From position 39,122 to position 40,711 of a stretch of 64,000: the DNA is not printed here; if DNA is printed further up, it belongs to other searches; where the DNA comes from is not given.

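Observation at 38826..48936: Uncharacterised catabolic regulon built on split aconitase X, a divergent IlvD dehydratase and an FAD oxidoreductase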

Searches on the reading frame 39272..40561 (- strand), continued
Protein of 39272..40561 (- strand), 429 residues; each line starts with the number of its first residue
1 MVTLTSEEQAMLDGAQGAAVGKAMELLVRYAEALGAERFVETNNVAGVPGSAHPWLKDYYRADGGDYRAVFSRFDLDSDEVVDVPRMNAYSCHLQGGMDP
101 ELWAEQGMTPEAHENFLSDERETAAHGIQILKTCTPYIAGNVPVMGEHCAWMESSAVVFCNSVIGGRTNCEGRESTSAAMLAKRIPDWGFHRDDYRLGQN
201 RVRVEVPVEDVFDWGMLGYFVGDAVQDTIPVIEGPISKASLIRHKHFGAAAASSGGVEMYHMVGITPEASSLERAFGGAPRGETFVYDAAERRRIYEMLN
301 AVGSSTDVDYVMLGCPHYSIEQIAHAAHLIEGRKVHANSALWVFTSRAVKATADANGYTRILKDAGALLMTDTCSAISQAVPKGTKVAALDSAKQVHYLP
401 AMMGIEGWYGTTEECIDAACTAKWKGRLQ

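Call 53: find_related_loci(query=A1, collection=genome_contigs, flank=10000)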
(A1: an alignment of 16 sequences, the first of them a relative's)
Query A1 (429 aa) in genome_contigs; peptide patterns used: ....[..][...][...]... (x = any residue, [..] = any of these).
599 stretches matched a pattern (row limit reached: there are more); 590 encode a relative of the query (tblastn E <= 1e-3); the best 80 are kept; 80 distinct loci.
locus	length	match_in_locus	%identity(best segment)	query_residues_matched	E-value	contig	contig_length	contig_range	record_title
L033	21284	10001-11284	87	1-428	0e+0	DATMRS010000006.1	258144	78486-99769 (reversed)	MAG TPA_asm: Sphingomonadaceae bacterium isolate SMAG_U12961 k141_64571, whole genome shotgun sequence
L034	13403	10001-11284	85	1-428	0e+0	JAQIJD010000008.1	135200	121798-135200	MAG: Sphingomonas fennica isolate bin11 tig00000559, whole genome shotgun sequence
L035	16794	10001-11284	84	1-428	0e+0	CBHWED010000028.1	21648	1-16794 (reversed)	MAG TPA_asm: uncultured bacterium isolate ERR14722427_binner13_Refined_3 genome assembly, contig: ERZ27336822.1115, whol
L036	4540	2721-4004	84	1-428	0e+0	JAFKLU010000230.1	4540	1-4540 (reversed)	MAG: Sphingomonadales bacterium isolate SCN18_30_10_14_R1_B_66_9 SCN18_30_10_14_R1_B_scaffold_9989, whole genome shotgun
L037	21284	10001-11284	83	1-428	0e+0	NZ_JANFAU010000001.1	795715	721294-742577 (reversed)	Sphingomonas lycopersici strain MMSM20 NODE_1_length_795715_cov_33.941487, whole genome shotgun sequence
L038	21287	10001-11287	83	1-429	0e+0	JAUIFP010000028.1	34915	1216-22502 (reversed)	MAG: Alphaproteobacteria bacterium isolate Co_bin.103 NODE_7612_length_34915_cov_2.096298, whole genome shotgun sequence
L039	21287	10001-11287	82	1-429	0e+0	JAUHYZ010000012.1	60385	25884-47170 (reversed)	MAG: Alphaproteobacteria bacterium isolate 3_bin.91 NODE_780_length_60385_cov_2.289356, whole genome shotgun sequence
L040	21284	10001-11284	81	1-428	0e+0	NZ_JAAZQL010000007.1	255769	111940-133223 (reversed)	Novosphingobium sp. SG707 Ga0365350_07, whole genome shotgun sequence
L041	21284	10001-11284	83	1-428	0e+0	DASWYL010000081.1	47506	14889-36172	MAG TPA_asm: Sphingobium sp. isolate SMAG_U3710 k141_278164, whole genome shotgun sequence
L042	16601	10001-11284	81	1-428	0e+0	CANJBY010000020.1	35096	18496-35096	MAG: Sphingomonadaceae bacterium isolate RH-23may17-1040 genome assembly, contig: RH-23may17-C8563, whole genome shotgun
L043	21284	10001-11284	80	1-428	0e+0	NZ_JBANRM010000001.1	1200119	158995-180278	Altererythrobacter fulvus strain KACC 19119 NODE_1_length_1200119_cov_259.731839, whole genome shotgun sequence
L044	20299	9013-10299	83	1-429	0e+0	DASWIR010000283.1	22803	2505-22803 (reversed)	MAG TPA_asm: Alteraurantiacibacter sp. isolate SMAG_U2874 k141_1288161, whole genome shotgun sequence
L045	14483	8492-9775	80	1-428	0e+0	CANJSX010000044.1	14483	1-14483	MAG: Sphingomonadaceae bacterium isolate RH-23may17-159 genome assembly, contig: RH-23may17-C31795, whole genome shotgun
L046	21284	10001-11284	82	1-428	0e+0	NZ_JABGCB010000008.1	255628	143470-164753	Novosphingobium sp. SG751A Ga0365358_08, whole genome shotgun sequence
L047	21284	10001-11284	79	1-428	0e+0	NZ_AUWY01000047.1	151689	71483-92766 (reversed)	Sphingobium ummariense RL-3 contig047, whole genome shotgun sequence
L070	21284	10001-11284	68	1-428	0e+0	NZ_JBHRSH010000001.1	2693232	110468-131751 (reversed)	Hyphococcus aureus strain KCTC 62394 soapdenovo_K_127_1, whole genome shotgun sequence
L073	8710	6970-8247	67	4-428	0e+0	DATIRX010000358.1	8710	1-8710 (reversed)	MAG TPA_asm: Bryobacteraceae bacterium isolate SMAG_U15914 k141_713388, whole genome shotgun sequence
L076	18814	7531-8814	84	1-428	0e+0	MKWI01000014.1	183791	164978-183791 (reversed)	MAG: Sphingobium sp. 66-54 SCNpilot_expt_1000_bf_scaffold_246, whole genome shotgun sequence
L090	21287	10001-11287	64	1-429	0e+0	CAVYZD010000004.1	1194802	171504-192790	MAG: Bryobacterales bacterium isolate MFD02248.bin.1.4 genome assembly, contig: contig_16072, whole genome shotgun seque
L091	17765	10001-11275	64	2-426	0e+0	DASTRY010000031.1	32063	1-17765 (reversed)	MAG TPA_asm: Steroidobacteraceae bacterium isolate SMAG_U2266 k141_1163302, whole genome shotgun sequence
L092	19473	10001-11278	64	1-425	0e+0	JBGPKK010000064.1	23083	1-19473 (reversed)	MAG: Vicinamibacteria bacterium isolate OBJ_0618_7090110_288 k141_3927036_length_23083_cov_17.8248, whole genome shotgun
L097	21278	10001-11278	63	4-429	0e+0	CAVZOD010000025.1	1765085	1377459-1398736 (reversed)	MAG: Bryobacterales bacterium isolate MFD05512.bin.2.139 genome assembly, contig: contig_7205, whole genome shotgun sequ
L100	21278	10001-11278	63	4-429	0e+0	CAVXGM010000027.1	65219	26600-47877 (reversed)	MAG: Bryobacterales bacterium isolate MFD05502.bin.2.50 genome assembly, contig: contig_47608, whole genome shotgun sequ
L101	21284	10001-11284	63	2-429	0e+0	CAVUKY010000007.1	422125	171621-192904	MAG: Bryobacterales bacterium isolate MFD01716.bin.2.112 genome assembly, contig: contig_34222, whole genome shotgun seq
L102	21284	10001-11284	62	2-429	0e+0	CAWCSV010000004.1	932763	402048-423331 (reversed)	MAG: Bryobacterales bacterium isolate MFD03399.bin.1.110 genome assembly, contig: contig_21779, whole genome shotgun seq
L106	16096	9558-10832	62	2-426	0e+0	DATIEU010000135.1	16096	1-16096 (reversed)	MAG TPA_asm: Steroidobacteraceae bacterium isolate SMAG_U16377 k141_909410, whole genome shotgun sequence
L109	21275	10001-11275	63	2-426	0e+0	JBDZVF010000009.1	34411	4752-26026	MAG: Pseudomonadota bacterium isolate PE_dung25 NODE_447_length_34411, whole genome shotgun sequence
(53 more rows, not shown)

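Call 57: search_protein_families(library=pfam, proteins=[L073:291-2369:-, L109:6178-7524:-, L091:5492-6397:+, L038:14713-16194:+, L070:2249-4792:+, L092:8730-9857:-, L090:15149-16105:+, L042:7235-8257:-, L106:892-2604:+, L102:6590-8704:+], max_evalue=0.00001)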
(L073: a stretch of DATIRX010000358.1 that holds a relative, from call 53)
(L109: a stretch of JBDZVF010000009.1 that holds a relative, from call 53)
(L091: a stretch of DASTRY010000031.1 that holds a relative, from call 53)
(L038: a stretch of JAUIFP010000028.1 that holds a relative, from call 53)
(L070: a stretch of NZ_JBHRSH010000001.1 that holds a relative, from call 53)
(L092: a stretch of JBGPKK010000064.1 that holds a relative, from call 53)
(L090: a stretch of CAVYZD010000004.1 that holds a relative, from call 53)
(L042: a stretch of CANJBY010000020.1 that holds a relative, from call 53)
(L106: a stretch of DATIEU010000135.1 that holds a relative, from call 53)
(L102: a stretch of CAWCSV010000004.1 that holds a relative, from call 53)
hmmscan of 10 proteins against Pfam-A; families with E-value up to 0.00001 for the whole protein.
L073:291-2369:- (692 aa): 4 families
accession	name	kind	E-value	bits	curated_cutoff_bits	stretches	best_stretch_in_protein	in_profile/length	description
PF01011.28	PQQ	-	9.7e-56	190.1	26.7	2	160-484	1-336/595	Glucose/ethanol/alcohol dehydrogenase, beta-propeller domain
PF13360.13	PQQ_2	-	1.1e-29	104.2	27.6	1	189-325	56-193/233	Outer membrane protein assembly factor BamB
PF13570.13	Beta-prop_ACSF4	-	1e-06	28.8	133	0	198-307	92-192/329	Beta-alanine-activating enzyme, beta-propeller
PF25293.1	Beta-prop_EMC1_N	-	1.3e-06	28.7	34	0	582-673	43-138/219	EMC1 N-terminal beta-propeller domain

L109:6178-7524:- (448 aa): 1 family
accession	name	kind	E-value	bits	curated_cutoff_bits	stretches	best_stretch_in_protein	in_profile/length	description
PF07690.21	MFS_1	-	4.3e-53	180.9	33.4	2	31-386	1-347/347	Major Facilitator Superfamily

L091:5492-6397:+ (301 aa): 2 families
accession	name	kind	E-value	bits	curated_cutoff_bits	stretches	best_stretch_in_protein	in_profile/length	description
PF03466.25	LysR_substrate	-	9.7e-35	120.3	28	1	88-290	2-208/209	LysR substrate binding domain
PF00126.33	HTH_1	-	2e-21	76.2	26.6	1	4-63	1-60/60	Bacterial regulatory helix-turn-helix protein, lysR family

L038:14713-16194:+ (493 aa): 8 families
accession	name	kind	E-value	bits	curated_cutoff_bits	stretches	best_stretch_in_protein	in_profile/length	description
PF12831.13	FAD_oxidored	-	1.9e-80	271.6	27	1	55-468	1-416/416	FAD dependent oxidoreductase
PF13450.12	NAD_binding_8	-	2.6e-08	34.4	21.9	1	58-93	1-36/68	NAD(P)-binding Rossmann-like domain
PF01266.30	DAO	-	6.3e-08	33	27.9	1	55-90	1-37/353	FAD dependent oxidoreductase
PF01134.28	GIDA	-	3.6e-07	30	22.1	1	55-84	1-31/391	Glucose inhibited division protein A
PF00890.30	FAD_binding_2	-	8.4e-07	29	20.4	1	55-90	1-36/414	FAD binding domain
PF01946.23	Thi4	-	2e-06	27.7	26.2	0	42-99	6-64/235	Thi4 family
PF03486.20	HI0933_like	-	3e-06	27.3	50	0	55-89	2-36/244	HI0933-like protein Rossmann domain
PF07992.20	Pyr_redox_2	-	3.5e-06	27.1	26.1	1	55-89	2-37/291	Pyridine nucleotide-disulphide oxidoreductase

L070:2249-4792:+ (847 aa): 2 families
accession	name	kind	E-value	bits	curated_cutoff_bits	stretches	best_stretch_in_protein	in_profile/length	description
PF00593.30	TonB_dep_Rec_b-barrel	-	7.5e-40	138.5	27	1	336-809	13-436/436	TonB dependent receptor-like, beta-barrel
PF07715.20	Plug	-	1.3e-15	58.3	23.9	1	54-164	2-107/107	TonB-dependent Receptor Plug Domain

L092:8730-9857:- (375 aa): 0 families

L090:15149-16105:+ (318 aa): 0 families

L042:7235-8257:- (340 aa): 1 family
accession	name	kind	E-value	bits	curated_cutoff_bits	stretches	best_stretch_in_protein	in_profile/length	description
PF02668.22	TauD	-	3.5e-54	184.9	27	1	36-311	2-267/267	Taurine catabolism dioxygenase TauD, TfdA family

L106:892-2604:+ (570 aa): 0 families

L102:6590-8704:+ (704 aa): 2 families
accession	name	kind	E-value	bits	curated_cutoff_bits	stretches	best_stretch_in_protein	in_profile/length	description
PF02897.21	Peptidase_S9_N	-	5.3e-102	342.1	24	1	26-425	1-408/414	Prolyl oligopeptidase, N-terminal beta-propeller domain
PF00326.27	Peptidase_S9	-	8.1e-64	215.4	22.6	1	488-701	2-211/213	Prolyl oligopeptidase family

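Call 60: search_protein_families(library=ncbifam, proteins=[L073:291-2369:-, L042:7235-8257:-, L109:6178-7524:-, L100:11692-12525:-, L076:13213-14334:+, L070:14504-15445:+, L092:1893-3773:-, L101:4544-5530:+, L097:16594-17331:-, L038:14713-16194:+], max_evalue=0.00001)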
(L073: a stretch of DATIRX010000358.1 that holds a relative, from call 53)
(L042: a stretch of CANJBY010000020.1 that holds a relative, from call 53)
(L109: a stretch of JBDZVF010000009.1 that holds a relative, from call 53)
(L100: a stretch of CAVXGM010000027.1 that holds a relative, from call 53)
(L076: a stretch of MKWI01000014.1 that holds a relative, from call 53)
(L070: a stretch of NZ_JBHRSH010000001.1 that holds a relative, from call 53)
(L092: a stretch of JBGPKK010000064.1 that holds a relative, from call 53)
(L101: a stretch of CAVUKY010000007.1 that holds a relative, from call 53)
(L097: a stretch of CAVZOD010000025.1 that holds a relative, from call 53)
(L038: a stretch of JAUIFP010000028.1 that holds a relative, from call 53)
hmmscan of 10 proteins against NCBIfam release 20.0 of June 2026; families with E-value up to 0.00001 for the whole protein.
L073:291-2369:- (692 aa): 7 families
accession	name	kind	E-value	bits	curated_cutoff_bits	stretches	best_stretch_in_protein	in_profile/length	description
TIGR03075.1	PQQ_enz_alc_DH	subfamily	2.6e-85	287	480.05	1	149-663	8-527/530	PQQ-dependent dehydrogenase, methanol/ethanol family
TIGR04528.1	acido_non_PQQ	subfamily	2.3e-76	257.6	650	1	156-666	2-488/493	acido-empty-quinoprotein group A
TIGR03074.1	PQQ_membr_DH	subfamily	1.6e-41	142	832.65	3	125-244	122-250/783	membrane-bound PQQ-dependent dehydrogenase, glucose/quinate/shikimate family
TIGR03300.1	assembly_YfgL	equivalog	1.4e-17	63.4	285.2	1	162-329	18-173/377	outer membrane protein assembly factor BamB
NF008351.0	PRK11138.1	equivalog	5.3e-12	44.9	423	1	163-327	23-186/394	outer membrane protein assembly factor BamB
NF053615.1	SerThrKinAfsKStmc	equivalog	1.9e-08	33.5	1300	1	199-330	566-693/809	protein serine/threonine kinase AfsK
NF050114.1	Rv3212_fam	equivalog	1.1e-07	31.4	150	0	179-276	47-136/393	Rv3212 family protein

L042:7235-8257:- (340 aa): 3 families
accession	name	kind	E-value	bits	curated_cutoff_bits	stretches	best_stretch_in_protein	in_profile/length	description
NF007104.0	PRK09553.1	equivalog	1.3e-31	109.8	313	1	138-313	92-274/282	taurine dioxygenase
NF045815.1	Neo-PentlctneFsynPtlD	equivalog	8.8e-24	84.3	550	1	36-309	3-283/301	neopentalenolactone/pentalenolactone F synthase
NF049937.1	CMthFAOxDecarbScoE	equivalog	1e-16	60.9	400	1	42-318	10-289/295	(3R)-3-[(carboxymethyl)amino]fatty acid oxygenase/decarboxylase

L109:6178-7524:- (448 aa): 36 families (the best 25 are shown)
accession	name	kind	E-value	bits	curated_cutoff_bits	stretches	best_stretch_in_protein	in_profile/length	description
TIGR00893.1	2A0114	subfamily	3.7e-33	115.1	395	1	33-207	1-174/399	D-galactonate transporter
TIGR00895.1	2A0115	subfamily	5.2e-31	107.9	418.55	1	26-206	17-196/398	aromatic acid/H+ symport family MFS transporter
TIGR00880.1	2_A_01_02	superfamily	9.1e-24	84.2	131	1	72-204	8-140/141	multidrug resistance protein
TIGR00881.1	2A0104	subfamily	1.5e-23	83.4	407.75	1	33-358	2-333/379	phosphoglycerate transporter protein PgtP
TIGR00711.1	efflux_EmrB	subfamily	1.3e-17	63.8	230.2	1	27-205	3-180/485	DHA2 family efflux MFS transporter permease subunit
TIGR02332.1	HpaX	equivalog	6.2e-14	52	615.4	1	28-206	10-193/412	4-hydroxyphenylacetate permease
NF033135.1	cmx_cmrA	equivalog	8.1e-14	51.5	400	1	44-391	21-347/374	Cmx/CmrA family chloramphenicol efflux MFS transporter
NF008586.0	PRK11551.1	equivalog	8.3e-14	51.4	410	1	40-392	29-367/406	3-(3-hydroxy-phenyl)propionate transporter MhpT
NF003024.0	PRK03893.1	subfamily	1.9e-12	46.8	604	1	32-195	27-188/497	sialate:H+ symport family MFS transporter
NF002921.0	PRK03545.1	equivalog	2.6e-12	46.4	401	1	27-396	15-360/396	sugar transporter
TIGR00710.1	efflux_Bcr_CflA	subfamily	3e-12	46.7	200.9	1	84-392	62-358/385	Bcr/CflA family efflux MFS transporter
NF053517.1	HbztTptrPcaK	equivalog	1.6e-11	43.8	770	1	27-207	20-199/437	4-hydroxybenzoate transporter PcaK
NF008314.0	PRK11102.1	equivalog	2.4e-11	43.5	303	1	51-204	35-187/396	Bcr/CflA family multidrug efflux MFS transporter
TIGR00891.1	2A0112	subfamily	9e-11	41.5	552.9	1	30-194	16-181/405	sialate:H+ symport family MFS transporter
NF000031.1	MFS_efflux_LmrA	exception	2.7e-10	39.5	850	1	27-196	31-203/484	lincomycin efflux MFS transporter Lmr(A)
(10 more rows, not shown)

L100:11692-12525:- (277 aa): 0 families

L076:13213-14334:+ (373 aa): 0 families

L070:14504-15445:+ (313 aa): 209 families (the best 25 are shown)
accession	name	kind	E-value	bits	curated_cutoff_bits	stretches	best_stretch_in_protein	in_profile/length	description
NF004843.0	PRK06194.1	equivalog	8.9e-65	219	308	1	3-273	2-272/295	hypothetical protein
NF004514.1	PRK05855.1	equivalog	4.1e-43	147.8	455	1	4-252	310-549/578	SDR family oxidoreductase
NF004529.0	PRK05876.1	equivalog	2.6e-42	145.2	338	1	4-268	3-259/275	short chain dehydrogenase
NF005878.0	PRK07825.1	subfamily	1.6e-40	139.2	287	1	3-202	5-198/278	short chain dehydrogenase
NF005559.1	PRK07231.1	subfamily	6.1e-40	137.3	215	1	5-205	2-201/249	glucose 1-dehydrogenase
NF005881.0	PRK07832.1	equivalog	2.5e-38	131.9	296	1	3-267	5-259/287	SDR family oxidoreductase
NF006080.0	PRK08226.1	equivalog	1.4e-37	129.6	356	1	5-198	4-195/263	SDR family oxidoreductase UcpA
TIGR03971.1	SDR_subfam_1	subfamily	7e-37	127.2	300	1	5-243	1-247/271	mycofactocin-coupled SDR family oxidoreductase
TIGR02415.1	23BDH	subfamily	1.4e-35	122.9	304.35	1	8-199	1-191/254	acetoin reductase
NF006123.0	PRK08267.1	equivalog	1.4e-35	122.8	261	1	8-207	3-200/261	SDR family oxidoreductase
NF004198.0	PRK05653.1-3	equivalog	3.5e-35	121.6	296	1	5-200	5-199/248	3-oxoacyl-ACP reductase FabG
NF004196.0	PRK05650.1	equivalog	7.1e-35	120.4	297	1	10-258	5-237/272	SDR family oxidoreductase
NF005594.0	PRK07326.1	equivalog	8.7e-35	120.4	271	1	5-200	4-195/237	SDR family oxidoreductase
NF009466.0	PRK12826.1-2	subfamily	8.9e-35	120.3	222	1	8-202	4-198/248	3-oxoacyl-ACP reductase FabG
NF004824.0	PRK06180.1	subfamily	1.7e-34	119.3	298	1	7-197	4-189/279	oxidoreductase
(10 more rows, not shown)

L092:1893-3773:- (626 aa): 6 families
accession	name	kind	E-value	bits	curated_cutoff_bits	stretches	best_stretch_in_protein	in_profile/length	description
TIGR03075.1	PQQ_enz_alc_DH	subfamily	6.8e-27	94.3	480.05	1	129-396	21-297/530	PQQ-dependent dehydrogenase, methanol/ethanol family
TIGR03300.1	assembly_YfgL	equivalog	8.4e-19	67.5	285.2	1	169-313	55-170/377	outer membrane protein assembly factor BamB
TIGR04528.1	acido_non_PQQ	subfamily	1e-15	57.5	650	1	129-393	6-265/493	acido-empty-quinoprotein group A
TIGR03074.1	PQQ_membr_DH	subfamily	4.8e-15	54.5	832.65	1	297-397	354-459/783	membrane-bound PQQ-dependent dehydrogenase, glucose/quinate/shikimate family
NF008351.0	PRK11138.1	equivalog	7.6e-15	54.3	423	0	172-261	62-154/394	outer membrane protein assembly factor BamB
NF041516.1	PA2928_fam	subfamily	8.7e-06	25.3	70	0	374-395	72-93/376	PA2928 family protein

L101:4544-5530:+ (328 aa): 15 families
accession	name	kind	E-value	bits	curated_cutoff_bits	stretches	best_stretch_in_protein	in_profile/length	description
NF006379.0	PRK08618.1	equivalog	1.9e-71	241.1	417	1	14-324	1-313/326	ornithine cyclodeaminase family protein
NF004793.0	PRK06141.1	equivalog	7e-71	238.8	322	1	14-325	1-310/314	bifunctional Delta(1)-pyrroline-2-carboxylate/Delta(1)-piperideine-2-carboxylate reductase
TIGR02371.1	ala_DH_arch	equivalog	3.7e-58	197.2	409.15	1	17-324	5-311/325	alanine dehydrogenase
NF006141.0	PRK08291.1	equivalog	1.7e-56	191.6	408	1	76-319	68-312/330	cyclodeaminase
NF045643.1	ImmsucRedBhcD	equivalog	1.4e-53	182.4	500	1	17-321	4-305/321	iminosuccinate reductase BhcD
TIGR02992.1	ectoine_eutC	equivalog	5.6e-52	176.8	471.65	1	76-319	65-309/326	ectoine utilization protein EutC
NF005296.0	PRK06823.1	equivalog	2.5e-45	154.8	438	1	14-321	1-308/315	ornithine cyclodeaminase family protein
NF005603.0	PRK07340.1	equivalog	3.9e-41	141.3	266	1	14-319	4-296/307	delta(1)-pyrroline-2-carboxylate reductase family protein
NF005762.1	PRK07589.1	equivalog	1e-38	133.2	350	1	62-318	53-301/334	ornithine cyclodeaminase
TIGR03944.1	dehyd_SbnB_fam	equivalog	2e-38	132.3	326.9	1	14-324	1-313/327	2,3-diaminopropionate biosynthesis protein SbnB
NF045512.1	PyrPipCarbRedLhpI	equivalog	1.4e-33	116.3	400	1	17-319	3-290/298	bifunctional Delta(1)-pyrroline-2-carboxylate/Delta(1)-piperideine-2-carboxylate reductase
NF005011.0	PRK06407.1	subfamily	7.2e-33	114.1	337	1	14-322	2-295/302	ornithine cyclodeaminase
NF004848.0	PRK06199.1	subfamily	1.1e-26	93.8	362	1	59-324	74-359/379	tyramine oxidase subunit B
TIGR01035.1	hemA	equivalog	6.4e-08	31.9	209.55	1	125-224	166-260/416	glutamyl-tRNA reductase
NF000744.0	PRK00045.1-3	equivalog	2.8e-07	29.8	429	1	124-228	173-274/447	glutamyl-tRNA reductase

L097:16594-17331:- (245 aa): 2 families
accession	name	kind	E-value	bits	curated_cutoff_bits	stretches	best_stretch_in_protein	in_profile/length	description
TIGR00040.1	yfcE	subfamily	4.7e-14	52.8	56.25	1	7-74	1-64/158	YfcE family phosphodiesterase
NF006988.0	PRK09453.1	equivalog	2.5e-13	50.3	117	0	159-212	119-171/183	phosphodiesterase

L038:14713-16194:+ (493 aa): 21 families
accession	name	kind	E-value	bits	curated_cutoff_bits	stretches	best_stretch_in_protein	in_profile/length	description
TIGR01372.1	soxA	subfamily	3.7e-09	34.9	1164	1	49-90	164-205/996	sarcosine oxidase subunit alpha family protein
TIGR03467.1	HpnE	equivalog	4.1e-09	36.3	283.05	1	56-120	1-64/430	hydroxysqualene dehydroxylase HpnE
NF041080.1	DGGGPL_reductase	equivalog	4.8e-09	35.6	580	0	178-231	106-161/447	digeranylgeranylglycerophospholipid reductase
NF004789.0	PRK06134.1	subfamily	5e-09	35.2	747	1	51-102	10-62/581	FAD-dependent oxidoreductase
TIGR02032.1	GG-red-SF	subfamily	1.5e-08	34.7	158.8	1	55-97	2-44/297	geranylgeranyl reductase family protein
TIGR03997.1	mycofact_OYE_2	equivalog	2.2e-07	29.7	793.15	1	53-90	379-416/645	mycofactocin system FadH/OYE family oxidoreductase 2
NF003585.0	PRK05249.1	equivalog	3.6e-07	29.2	465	1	53-93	6-46/464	Si-specific NAD(P)(+) transhydrogenase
NF009477.0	PRK12843.1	equivalog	3.8e-07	28.9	758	1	42-100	5-64/578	FAD-dependent oxidoreductase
NF005511.0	PRK07121.1-4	equivalog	6.1e-07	28.2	466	1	45-98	12-65/553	FAD-binding protein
TIGR00292.1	TIGR00292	equivalog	6.9e-07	28.7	148.3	1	45-116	13-84/254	sulfide-dependent adenosine diphosphate thiazole synthase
NF009410.0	PRK12771.1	subfamily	7e-07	28.2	516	1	56-91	141-176/566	NAD(P)-binding protein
NF005510.0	PRK07121.1-3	subfamily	7.5e-07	28.3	481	1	48-92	16-61/492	FAD-binding protein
NF049967.1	QhpG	equivalog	8.6e-07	28.2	240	1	56-86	1-31/423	flavin-dependent monooxygenase QhpG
TIGR01317.1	GOGAT_sm_gam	subfamily_domain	2.3e-06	26.7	447.7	1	55-96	145-186/485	glutamate synthase small subunit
NF005560.0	PRK07233.1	equivalog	4.1e-06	25.9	252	1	56-94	3-41/435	hypothetical protein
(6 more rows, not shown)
